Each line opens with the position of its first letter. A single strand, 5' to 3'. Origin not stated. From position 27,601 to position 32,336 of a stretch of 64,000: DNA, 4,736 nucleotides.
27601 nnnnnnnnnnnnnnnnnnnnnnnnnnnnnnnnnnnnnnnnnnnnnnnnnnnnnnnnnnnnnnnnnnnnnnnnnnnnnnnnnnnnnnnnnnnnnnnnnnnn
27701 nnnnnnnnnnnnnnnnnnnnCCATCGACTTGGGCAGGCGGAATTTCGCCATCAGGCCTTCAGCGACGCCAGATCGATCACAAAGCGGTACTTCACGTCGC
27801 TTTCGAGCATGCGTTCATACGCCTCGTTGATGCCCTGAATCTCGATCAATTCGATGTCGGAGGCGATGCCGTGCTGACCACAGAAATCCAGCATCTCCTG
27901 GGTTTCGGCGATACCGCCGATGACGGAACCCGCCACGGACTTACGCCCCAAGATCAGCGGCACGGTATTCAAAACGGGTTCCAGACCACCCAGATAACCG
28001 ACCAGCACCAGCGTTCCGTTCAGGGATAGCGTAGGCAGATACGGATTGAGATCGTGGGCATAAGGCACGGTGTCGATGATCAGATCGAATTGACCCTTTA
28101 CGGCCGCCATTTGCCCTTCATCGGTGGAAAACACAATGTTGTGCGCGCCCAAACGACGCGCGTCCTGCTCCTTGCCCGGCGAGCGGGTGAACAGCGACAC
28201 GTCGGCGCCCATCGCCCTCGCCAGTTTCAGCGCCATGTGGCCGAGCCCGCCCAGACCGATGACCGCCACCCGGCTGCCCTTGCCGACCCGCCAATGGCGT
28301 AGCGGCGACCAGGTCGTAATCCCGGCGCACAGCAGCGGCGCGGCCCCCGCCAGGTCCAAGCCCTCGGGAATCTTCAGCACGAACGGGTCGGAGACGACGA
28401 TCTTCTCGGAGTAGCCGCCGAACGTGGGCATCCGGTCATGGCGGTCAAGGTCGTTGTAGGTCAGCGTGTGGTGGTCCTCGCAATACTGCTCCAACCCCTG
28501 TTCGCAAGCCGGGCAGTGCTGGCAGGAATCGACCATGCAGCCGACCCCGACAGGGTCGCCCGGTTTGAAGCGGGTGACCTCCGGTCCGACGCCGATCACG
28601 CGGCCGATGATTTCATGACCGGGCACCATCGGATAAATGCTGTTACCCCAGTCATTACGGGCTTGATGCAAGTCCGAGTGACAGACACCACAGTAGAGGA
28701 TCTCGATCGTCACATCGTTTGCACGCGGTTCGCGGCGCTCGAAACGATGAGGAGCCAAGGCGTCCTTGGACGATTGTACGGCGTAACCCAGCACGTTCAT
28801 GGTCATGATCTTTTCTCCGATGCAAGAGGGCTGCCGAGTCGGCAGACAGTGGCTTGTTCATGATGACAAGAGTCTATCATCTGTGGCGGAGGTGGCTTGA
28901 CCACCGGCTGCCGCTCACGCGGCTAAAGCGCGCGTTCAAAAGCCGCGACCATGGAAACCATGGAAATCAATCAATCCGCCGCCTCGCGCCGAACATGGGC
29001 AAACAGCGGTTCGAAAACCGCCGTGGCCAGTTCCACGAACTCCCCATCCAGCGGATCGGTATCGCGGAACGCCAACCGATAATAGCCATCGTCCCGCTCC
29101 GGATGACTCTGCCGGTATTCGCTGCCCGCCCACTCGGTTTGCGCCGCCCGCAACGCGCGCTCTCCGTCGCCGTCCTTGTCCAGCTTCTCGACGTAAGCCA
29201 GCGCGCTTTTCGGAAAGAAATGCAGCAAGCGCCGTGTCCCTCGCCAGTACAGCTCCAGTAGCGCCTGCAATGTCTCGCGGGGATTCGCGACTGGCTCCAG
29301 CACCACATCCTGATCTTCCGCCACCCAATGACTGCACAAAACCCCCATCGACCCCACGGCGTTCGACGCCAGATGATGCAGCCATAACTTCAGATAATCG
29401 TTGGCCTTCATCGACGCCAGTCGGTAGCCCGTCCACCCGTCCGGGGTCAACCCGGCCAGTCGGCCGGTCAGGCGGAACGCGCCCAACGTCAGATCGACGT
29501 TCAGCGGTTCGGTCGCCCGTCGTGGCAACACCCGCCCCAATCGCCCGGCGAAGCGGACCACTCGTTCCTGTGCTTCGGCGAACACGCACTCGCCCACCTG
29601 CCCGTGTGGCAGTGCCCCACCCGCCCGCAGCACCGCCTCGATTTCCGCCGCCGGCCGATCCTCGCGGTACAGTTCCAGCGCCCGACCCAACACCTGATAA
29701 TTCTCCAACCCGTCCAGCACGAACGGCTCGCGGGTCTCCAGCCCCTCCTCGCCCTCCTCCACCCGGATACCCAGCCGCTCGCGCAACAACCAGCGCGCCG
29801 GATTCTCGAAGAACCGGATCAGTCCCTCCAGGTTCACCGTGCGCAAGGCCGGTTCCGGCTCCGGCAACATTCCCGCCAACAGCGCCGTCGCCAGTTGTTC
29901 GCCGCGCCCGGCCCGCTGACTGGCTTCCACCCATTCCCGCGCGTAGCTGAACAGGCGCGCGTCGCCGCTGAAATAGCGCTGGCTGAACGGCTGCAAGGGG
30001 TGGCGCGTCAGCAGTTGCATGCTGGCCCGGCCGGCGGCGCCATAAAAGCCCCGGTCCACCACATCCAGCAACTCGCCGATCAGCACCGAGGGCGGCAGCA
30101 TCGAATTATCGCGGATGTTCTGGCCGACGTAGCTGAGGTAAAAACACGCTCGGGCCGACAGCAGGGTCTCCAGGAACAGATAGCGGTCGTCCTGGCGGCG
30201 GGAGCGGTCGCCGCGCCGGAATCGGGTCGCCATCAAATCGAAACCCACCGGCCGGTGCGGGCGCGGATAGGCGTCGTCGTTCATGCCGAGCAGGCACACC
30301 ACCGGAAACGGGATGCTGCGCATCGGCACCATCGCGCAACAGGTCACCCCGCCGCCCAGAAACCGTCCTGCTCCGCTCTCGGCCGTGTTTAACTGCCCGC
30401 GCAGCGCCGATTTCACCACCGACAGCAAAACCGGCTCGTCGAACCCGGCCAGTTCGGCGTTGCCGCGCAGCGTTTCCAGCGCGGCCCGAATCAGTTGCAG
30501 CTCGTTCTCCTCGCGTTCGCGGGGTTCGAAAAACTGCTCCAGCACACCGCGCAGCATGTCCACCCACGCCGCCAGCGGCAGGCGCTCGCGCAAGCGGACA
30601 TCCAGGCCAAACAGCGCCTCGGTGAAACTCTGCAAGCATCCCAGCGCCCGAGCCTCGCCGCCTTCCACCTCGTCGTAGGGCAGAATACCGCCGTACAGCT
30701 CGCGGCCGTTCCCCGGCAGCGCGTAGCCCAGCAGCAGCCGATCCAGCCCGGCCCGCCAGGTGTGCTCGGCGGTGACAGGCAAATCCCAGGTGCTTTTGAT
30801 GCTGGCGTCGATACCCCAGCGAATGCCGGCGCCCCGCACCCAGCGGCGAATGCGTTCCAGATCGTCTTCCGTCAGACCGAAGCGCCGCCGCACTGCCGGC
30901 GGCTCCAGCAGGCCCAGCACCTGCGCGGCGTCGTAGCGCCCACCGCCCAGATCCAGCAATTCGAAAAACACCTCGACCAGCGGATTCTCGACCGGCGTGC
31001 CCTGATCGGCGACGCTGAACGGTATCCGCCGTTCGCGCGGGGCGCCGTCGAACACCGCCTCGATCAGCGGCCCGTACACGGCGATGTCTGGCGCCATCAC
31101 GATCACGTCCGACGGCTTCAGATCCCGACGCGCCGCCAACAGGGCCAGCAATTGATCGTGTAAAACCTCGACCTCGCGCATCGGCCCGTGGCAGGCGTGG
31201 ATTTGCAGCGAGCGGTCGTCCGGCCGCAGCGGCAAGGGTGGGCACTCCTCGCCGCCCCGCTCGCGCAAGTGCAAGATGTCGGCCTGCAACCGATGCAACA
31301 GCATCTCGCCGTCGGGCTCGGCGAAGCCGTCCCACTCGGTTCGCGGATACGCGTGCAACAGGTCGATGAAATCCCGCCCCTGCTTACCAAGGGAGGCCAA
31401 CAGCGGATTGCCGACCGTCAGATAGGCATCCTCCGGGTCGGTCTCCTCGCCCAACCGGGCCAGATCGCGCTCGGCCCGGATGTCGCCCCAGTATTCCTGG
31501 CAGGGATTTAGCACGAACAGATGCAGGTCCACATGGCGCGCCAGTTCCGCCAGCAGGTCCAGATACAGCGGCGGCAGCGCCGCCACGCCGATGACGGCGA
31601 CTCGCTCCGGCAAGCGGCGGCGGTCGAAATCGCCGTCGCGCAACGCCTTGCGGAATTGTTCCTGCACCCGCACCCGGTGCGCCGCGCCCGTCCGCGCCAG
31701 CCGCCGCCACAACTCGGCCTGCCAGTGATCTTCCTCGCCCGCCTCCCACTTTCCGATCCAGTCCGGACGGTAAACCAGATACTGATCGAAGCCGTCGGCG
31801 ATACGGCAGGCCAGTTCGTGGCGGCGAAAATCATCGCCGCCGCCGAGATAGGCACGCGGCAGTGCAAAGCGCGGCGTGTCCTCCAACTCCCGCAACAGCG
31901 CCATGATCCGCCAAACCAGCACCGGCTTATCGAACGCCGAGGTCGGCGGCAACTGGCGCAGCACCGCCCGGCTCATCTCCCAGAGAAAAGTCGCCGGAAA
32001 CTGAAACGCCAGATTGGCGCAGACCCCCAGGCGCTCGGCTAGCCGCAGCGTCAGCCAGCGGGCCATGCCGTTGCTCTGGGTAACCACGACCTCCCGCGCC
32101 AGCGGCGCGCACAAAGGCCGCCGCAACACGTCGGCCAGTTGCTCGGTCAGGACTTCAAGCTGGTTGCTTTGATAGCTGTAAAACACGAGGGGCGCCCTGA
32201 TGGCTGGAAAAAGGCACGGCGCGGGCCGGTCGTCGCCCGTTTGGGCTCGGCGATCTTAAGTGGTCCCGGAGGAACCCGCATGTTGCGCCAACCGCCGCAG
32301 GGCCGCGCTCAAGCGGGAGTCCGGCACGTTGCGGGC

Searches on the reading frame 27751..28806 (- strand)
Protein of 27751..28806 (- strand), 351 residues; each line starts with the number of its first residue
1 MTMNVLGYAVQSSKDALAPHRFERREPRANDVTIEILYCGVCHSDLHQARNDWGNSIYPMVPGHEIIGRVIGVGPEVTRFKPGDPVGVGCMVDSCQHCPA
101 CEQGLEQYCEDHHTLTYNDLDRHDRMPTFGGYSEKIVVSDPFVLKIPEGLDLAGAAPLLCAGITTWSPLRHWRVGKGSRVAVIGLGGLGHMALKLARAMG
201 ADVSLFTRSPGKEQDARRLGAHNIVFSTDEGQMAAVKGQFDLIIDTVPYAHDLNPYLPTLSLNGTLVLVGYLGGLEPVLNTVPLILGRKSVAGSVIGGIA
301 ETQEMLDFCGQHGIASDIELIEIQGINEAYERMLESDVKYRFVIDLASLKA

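Call 78: search_protein_families(library=pfam, proteins=[window:27751-28806:-], max_evalue=0.00001)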
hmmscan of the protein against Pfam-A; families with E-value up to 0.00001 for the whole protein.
window:27751-28806:- (351 aa): 2 families
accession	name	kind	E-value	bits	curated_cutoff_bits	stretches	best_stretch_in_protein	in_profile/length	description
PF08240.17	ADH_N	-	5.1e-26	91.4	23.5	1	29-148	2-104/104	Alcohol dehydrogenase GroES-like domain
PF00107.32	ADH_zinc_N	-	1.2e-21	77.4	31.8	1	187-309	1-127/129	Zinc-binding dehydrogenase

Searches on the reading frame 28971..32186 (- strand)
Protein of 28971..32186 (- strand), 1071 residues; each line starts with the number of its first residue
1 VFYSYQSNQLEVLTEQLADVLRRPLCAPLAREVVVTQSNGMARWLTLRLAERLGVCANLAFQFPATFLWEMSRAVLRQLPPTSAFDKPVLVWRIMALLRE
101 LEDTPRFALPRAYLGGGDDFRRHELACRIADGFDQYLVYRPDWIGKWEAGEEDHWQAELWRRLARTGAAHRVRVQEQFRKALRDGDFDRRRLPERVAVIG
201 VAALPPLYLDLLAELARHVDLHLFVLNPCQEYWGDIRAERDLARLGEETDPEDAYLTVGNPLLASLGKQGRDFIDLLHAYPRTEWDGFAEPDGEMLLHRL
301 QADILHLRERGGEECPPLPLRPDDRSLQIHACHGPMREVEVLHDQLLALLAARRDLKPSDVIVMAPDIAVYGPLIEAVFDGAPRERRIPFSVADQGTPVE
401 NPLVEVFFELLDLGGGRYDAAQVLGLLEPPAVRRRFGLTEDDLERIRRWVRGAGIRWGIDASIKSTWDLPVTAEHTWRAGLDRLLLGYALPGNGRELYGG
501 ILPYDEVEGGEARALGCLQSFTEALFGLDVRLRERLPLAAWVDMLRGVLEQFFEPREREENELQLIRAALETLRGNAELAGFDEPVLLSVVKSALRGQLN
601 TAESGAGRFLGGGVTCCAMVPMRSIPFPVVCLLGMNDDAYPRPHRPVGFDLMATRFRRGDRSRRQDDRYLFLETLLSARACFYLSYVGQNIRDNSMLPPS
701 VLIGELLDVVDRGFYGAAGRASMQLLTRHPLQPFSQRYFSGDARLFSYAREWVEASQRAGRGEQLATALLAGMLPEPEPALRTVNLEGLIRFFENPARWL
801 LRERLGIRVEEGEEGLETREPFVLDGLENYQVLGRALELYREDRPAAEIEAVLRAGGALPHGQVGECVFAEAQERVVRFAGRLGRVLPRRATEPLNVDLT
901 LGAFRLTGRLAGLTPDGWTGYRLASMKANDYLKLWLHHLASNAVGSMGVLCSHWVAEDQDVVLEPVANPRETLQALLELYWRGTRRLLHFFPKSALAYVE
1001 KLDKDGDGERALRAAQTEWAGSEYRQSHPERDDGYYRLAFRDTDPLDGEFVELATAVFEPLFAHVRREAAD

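Call 30: search_protein_families(library=pfam, proteins=[window:28971-32186:-], max_evalue=0.00001)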
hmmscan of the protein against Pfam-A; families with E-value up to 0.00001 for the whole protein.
window:28971-32186:- (1071 aa): 2 families
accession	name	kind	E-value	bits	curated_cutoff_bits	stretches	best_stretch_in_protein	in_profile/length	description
PF04257.20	Exonuc_V_gamma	-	1.5e-102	343.5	25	1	2-306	1-313/314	Exodeoxyribonuclease V, gamma subunit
PF17946.7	RecC_C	-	1.3e-56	192.1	22.6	1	782-1002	2-201/202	RecC C-terminal domain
